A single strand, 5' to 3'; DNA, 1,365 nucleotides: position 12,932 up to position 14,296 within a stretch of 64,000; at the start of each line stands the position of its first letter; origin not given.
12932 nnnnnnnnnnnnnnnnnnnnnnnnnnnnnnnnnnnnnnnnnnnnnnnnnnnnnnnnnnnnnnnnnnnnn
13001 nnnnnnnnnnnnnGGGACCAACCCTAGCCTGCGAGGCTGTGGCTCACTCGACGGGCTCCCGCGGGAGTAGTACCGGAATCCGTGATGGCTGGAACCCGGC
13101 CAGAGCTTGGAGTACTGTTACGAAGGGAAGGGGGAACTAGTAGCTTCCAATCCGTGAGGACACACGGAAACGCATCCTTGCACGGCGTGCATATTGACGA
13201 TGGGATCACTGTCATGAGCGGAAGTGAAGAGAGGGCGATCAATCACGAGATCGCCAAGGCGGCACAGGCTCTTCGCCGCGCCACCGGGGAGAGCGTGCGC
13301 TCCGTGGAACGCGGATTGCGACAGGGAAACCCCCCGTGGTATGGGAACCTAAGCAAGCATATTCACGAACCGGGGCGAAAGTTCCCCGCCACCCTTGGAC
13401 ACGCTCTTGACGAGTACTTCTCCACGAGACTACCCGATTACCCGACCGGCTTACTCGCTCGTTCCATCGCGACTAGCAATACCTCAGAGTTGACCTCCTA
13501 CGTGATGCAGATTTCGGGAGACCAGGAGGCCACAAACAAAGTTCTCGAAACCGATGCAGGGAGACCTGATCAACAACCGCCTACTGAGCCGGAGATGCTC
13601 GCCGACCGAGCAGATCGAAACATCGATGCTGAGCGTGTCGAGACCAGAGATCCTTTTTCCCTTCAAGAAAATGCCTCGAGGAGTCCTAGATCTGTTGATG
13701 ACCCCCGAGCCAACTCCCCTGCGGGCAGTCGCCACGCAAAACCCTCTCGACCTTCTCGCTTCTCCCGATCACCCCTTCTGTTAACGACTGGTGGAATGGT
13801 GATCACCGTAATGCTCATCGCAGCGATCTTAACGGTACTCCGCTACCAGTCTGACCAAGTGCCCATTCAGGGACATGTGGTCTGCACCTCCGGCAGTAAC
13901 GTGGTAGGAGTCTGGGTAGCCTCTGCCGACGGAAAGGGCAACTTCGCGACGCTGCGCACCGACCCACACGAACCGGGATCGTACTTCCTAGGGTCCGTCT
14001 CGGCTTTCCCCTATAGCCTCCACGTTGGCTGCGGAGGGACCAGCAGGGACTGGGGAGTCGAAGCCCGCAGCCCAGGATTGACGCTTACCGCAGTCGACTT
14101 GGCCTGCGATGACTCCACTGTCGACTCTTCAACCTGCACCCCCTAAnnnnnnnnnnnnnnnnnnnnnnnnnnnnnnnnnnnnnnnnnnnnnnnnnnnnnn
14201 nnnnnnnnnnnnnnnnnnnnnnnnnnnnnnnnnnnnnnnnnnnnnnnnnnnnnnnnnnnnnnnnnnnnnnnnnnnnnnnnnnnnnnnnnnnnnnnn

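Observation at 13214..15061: Candidate transmembrane one-component regulator paired with a secreted cell-wall hydrolase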

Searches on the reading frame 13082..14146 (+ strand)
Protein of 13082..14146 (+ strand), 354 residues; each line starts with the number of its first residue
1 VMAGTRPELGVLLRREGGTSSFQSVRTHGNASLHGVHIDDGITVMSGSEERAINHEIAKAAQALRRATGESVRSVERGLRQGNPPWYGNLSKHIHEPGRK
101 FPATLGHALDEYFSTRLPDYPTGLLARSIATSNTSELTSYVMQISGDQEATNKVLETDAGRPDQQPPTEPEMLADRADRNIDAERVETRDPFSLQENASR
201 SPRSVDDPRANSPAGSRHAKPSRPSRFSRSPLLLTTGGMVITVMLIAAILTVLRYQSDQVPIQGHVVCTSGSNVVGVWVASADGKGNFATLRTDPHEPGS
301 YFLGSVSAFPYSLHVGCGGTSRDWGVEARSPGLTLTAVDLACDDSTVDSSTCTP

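Call 3: search_protein_families(library=pfam, proteins=[window:13082-14146:+], max_evalue=1)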
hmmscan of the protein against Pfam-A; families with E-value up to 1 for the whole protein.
window:13082-14146:+ (354 aa): 0 families

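Call 4: search_protein_families(library=ncbifam, proteins=[window:13082-14146:+], max_evalue=1)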
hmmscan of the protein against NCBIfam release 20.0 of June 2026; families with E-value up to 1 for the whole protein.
window:13082-14146:+ (354 aa): 0 families

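Call 6: find_homologous_proteins(query=window:13214-14146:+, max_evalue=0.001)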
Query window:13214-14146:+ (310 aa): 2 proteins with E <= 0.001 among 3704 candidates.
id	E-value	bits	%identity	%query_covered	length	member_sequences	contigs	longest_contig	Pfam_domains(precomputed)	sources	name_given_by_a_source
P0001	4.4e-200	681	98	100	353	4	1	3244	-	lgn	-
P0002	6.3e-4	37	37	28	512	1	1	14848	PF00704.35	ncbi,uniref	ncbi:chitinase [Streptomyces sp. NPDC088560]|uniref:chitinase n=1 Tax=Streptomyces sp. NPDC088560 Ta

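Call 7: find_related_loci(query=window:13214-14143:+, collection=genome_contigs, flank=8000)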
Query window:13214-14143:+ (310 aa) in genome_contigs; peptide patterns used: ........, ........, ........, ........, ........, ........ (x = any residue, [..] = any of these).
234 stretches matched a pattern, but none encodes a relative of the query by tblastn (E <= 1e-3).

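Call 18: search_protein_representatives(protein=window:13082-14146:+)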
Query: 354 residues. Proteins with E-value up to 0.001 (for the whole library): 272; up to 1e-10: 24; up to 1e-30: 1. The best 150 are listed.
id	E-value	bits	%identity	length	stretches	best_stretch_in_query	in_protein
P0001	1.4e-229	777.3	98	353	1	2-354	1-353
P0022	1.3e-26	109.9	39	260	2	194-345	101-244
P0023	7.3e-24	100.9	37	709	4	260-347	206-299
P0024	1.7e-21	93.1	35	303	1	48-345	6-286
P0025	2.3e-21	92.7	39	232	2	63-133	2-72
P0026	2.9e-21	92.4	36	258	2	238-349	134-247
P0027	1.3e-18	83.6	36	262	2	202-345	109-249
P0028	7.8e-17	77.8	43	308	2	59-138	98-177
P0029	5.6e-15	71.7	31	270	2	205-346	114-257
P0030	1.2e-13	67.4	41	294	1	207-346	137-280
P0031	1.2e-13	67.3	38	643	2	222-354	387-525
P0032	2.6e-13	66.2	35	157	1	220-345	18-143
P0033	2.7e-13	66.2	38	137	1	243-354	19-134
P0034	2.1e-12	63.3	36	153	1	211-349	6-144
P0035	2.7e-12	62.9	35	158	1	226-349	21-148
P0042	1.8e-11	60.2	30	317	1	64-344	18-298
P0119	1.1e-06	44.4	38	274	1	261-353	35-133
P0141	4.2e-06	42.5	38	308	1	202-351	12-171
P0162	8.6e-06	41.5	30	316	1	209-327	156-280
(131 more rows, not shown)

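Call 20: search_protein_families(library=pfam, proteins=[P0022, P0023, P0024, P0026, P0030, P0031, P0032, P0033, P0042, P0002], max_evalue=0.1)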
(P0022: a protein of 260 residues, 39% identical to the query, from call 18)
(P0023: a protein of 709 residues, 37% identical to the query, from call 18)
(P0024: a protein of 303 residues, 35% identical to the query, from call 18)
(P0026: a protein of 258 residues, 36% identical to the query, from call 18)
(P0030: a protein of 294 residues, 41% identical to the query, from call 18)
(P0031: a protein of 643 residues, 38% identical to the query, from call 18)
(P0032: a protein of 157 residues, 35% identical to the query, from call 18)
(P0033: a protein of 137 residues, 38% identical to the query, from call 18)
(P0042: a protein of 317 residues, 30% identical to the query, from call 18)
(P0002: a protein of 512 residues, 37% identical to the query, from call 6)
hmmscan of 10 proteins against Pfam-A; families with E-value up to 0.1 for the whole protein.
P0022 (260 aa): 1 family
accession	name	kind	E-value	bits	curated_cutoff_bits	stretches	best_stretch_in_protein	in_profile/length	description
PF13560.12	HTH_31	-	0.011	16.4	27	1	17-69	5-53/64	Helix-turn-helix domain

P0023 (709 aa): 3 families
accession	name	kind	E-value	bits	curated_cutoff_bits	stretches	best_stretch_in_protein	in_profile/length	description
PF05257.22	CHAP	-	5.1e-12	46.6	26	1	605-675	9-76/81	CHAP domain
PF08239.17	SH3_3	-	0.00056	20.5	27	1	10-63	2-49/54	Bacterial SH3 domain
PF18528.7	Ret2_MD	-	0.052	14.4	26.4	0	216-234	35-53/93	RNA editing 3' terminal uridylyl transferase 2 middle domain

P0024 (303 aa): 0 families

P0026 (258 aa): 1 family
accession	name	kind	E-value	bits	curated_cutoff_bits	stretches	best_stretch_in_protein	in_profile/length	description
PF11239.13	DUF3040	-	0.0015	19.2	24.7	0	14-42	1-29/84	Protein of unknown function (DUF3040)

P0030 (294 aa): 1 family
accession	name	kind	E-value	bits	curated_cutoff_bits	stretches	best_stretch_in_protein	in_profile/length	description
PF07439.16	DUF1515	-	0.055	13.9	22.2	0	99-193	12-107/113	Protein of unknown function (DUF1515)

P0031 (643 aa): 7 families
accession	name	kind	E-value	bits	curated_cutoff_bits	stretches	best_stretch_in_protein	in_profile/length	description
PF00069.31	Pkinase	-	2.4e-41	142.3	31.7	1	15-260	1-260/263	Protein kinase domain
PF07714.23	PK_Tyr_Ser-Thr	-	7.8e-22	78.3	23.1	1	17-261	3-258/258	Protein tyrosine and serine/threonine kinase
PF01636.29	APH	-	2.3e-08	34.5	23.2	2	132-158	169-197/239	Phosphotransferase enzyme family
PF03109.22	ABC1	-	1.3e-05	24.9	22.9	0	88-163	144-219/244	ABC1 atypical kinase-like domain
PF01163.29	RIO1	-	0.0033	17.5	22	1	114-156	107-149/187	RIO domain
PF19974.5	TCAD9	-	0.011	15.4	40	1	131-155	297-321/429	Ternary complex associated domain 9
PF17667.7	Pkinase_fungal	-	0.068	12.3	24.1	1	129-185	303-368/387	Fungal protein kinase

P0032 (157 aa): 0 families

P0033 (137 aa): 0 families

P0042 (317 aa): 0 families

P0002 (512 aa): 1 family
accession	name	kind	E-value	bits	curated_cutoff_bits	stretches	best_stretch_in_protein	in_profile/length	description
PF00704.34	Glyco_hydro_18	-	6e-08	33.2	29.6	1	85-265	18-193/317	Glycosyl hydrolases family 18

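Call 23: find_homologous_proteins(query=A2, max_evalue=0.001)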
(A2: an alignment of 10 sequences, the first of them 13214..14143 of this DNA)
Query A2 (10 sequences) (310 aa, profile of the alignment): 7 proteins with E <= 0.001 among 8000 candidates.
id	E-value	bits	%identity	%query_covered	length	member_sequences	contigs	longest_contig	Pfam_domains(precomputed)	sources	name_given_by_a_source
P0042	4.1e-91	324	28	86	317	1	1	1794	-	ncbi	-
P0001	1.8e-88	315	98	100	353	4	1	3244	-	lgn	-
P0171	9.5e-17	80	36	26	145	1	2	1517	-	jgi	jgi:hypothetical protein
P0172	4.0e-15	75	39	27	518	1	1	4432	PF00704.35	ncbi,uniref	ncbi:chitinase [Streptomyces chartreusis]|uniref:chitinase n=1 Tax=Streptomyces chartreusis TaxID=19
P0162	1.2e-13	70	31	37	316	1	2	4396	PF01381.29,PF13560.13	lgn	-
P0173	6.6e-11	61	40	27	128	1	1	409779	-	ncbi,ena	-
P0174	6.0e-6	44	30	31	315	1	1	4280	-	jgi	jgi:hypothetical protein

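Call 28: search_protein_families(library=pfam, alignment_id=A3, max_evalue=0.001)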
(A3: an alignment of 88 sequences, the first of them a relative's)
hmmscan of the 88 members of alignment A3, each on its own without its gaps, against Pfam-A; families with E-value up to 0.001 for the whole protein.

A. member 1, P0001 (353 aa): 0 families

B. families by the number of members that match (of 88 scanned): 18 families
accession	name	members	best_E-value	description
PF13560.12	HTH_31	12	1.2e-12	Helix-turn-helix domain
PF05257.22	CHAP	7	1.5e-14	CHAP domain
PF00069.31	Pkinase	6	2.2e-46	Protein kinase domain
PF01381.28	HTH_3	6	4.8e-14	Helix-turn-helix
PF07714.23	PK_Tyr_Ser-Thr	5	5.9e-32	Protein tyrosine and serine/threonine kinase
PF01636.29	APH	5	2.7e-09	Phosphotransferase enzyme family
PF03109.22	ABC1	5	5.6e-07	ABC1 atypical kinase-like domain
PF12844.13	HTH_19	3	9.6e-10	Helix-turn-helix domain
PF13443.12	HTH_26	3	1.6e-06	Cro/C1-type HTH DNA-binding domain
PF17667.7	Pkinase_fungal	3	3.3e-05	Fungal protein kinase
PF13676.11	TIR_2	2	1.9e-21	TIR domain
PF00704.34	Glyco_hydro_18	2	6e-08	Glycosyl hydrolases family 18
PF08239.17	SH3_3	2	1.7e-05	Bacterial SH3 domain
PF01048.26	PNP_UDP_1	1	2.3e-32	Phosphorylase superfamily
PF13416.11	SBP_bac_8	1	2.5e-17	Bacterial extracellular solute-binding protein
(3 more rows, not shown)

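Call 36: find_encoding_contigs(protein=P0001, flank=5000, max_places=4)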
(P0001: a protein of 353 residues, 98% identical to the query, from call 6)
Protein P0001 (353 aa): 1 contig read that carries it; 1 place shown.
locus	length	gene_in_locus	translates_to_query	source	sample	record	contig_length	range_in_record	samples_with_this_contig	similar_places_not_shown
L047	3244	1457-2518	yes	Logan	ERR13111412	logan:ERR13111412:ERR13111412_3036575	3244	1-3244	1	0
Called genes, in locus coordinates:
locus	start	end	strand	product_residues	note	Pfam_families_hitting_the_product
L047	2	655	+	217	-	?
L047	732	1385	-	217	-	PF00834:Ribul_P_3_epim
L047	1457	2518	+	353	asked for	-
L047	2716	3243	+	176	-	?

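Call 55: find_encoding_contigs(protein=P0162, flank=5000, max_places=3)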
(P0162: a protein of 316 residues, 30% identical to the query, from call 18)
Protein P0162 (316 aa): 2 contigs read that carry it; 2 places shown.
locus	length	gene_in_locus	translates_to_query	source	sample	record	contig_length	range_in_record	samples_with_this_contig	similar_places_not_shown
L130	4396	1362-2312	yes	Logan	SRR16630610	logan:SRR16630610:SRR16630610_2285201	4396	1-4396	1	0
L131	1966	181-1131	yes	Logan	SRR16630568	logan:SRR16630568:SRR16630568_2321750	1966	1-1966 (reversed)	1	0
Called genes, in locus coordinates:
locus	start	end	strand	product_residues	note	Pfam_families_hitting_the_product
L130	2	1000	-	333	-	?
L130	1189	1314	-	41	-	-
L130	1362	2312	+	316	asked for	PF01381:HTH_3, PF13560:HTH_31 (weak)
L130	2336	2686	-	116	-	-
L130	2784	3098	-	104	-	-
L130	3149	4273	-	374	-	PF01083:Cutinase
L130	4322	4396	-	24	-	?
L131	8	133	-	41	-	-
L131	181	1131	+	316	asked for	PF01381:HTH_3, PF13560:HTH_31 (weak)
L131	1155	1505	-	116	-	-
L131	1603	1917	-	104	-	-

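Call 56: find_encoding_contigs(protein=P0174, flank=5000, max_places=3)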
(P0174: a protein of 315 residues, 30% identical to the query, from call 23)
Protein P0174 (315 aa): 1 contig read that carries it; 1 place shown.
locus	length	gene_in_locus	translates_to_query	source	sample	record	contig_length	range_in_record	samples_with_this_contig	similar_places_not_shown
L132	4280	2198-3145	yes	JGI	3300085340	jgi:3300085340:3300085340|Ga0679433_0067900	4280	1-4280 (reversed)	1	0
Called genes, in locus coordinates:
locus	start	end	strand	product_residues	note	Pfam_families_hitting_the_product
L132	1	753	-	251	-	?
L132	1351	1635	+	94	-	-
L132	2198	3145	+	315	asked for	-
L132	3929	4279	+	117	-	?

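Call 57: find_encoding_contigs(protein=P0173, flank=5000, max_places=2)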
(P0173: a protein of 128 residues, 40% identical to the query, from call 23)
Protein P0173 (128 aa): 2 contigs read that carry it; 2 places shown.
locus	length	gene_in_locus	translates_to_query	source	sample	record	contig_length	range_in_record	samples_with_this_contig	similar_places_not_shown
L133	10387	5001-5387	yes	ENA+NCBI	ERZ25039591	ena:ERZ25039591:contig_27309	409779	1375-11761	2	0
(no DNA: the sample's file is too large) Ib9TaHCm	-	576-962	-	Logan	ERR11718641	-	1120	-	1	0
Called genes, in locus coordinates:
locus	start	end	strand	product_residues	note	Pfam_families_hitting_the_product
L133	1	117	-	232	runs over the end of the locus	PF12146:Hydrolase_4 (faint), PF00561:Abhydrolase_1 (faint), PF12695:Abhydrolase_5 (weak), PF12697:Abhydrolase_6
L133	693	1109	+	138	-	PF12697:Abhydrolase_6 (weak)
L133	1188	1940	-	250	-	PF04321:RmlD_sub_bind (faint), PF13460:NAD_binding_10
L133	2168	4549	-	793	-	PF00990:GGDEF, PF00563:EAL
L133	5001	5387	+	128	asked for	-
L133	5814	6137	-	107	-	PF01906:YbjQ_1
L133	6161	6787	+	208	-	-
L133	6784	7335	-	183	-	-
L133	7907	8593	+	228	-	-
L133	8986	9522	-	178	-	PF00293:NUDIX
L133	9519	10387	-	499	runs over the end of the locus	PF00070:Pyr_redox (faint), PF00890:FAD_binding_2 (weak), PF01266:DAO, PF03486:HI0933_like (faint), PF07992:Pyr_redox_2 (weak), PF12831:FAD_oxidored (faint), PF13450:NAD_binding_8, PF01593:Amino_oxidase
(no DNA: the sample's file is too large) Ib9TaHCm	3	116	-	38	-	?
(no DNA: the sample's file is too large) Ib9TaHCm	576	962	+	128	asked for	-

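Call 96: search_protein_families(library=pfam, proteins=[P0119, P0141], max_evalue=0.01)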
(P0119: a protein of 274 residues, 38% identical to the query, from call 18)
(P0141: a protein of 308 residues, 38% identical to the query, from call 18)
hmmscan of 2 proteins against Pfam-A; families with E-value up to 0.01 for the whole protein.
P0119 (274 aa): 1 family
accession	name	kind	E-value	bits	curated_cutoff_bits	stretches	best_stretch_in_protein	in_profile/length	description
PF05257.22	CHAP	-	1.8e-10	41.6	26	1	152-231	7-74/81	CHAP domain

P0141 (308 aa): 1 family
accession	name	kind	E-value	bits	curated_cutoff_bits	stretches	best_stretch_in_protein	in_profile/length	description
PF05257.22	CHAP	-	3.5e-13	50.3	26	1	180-275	2-81/81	CHAP domain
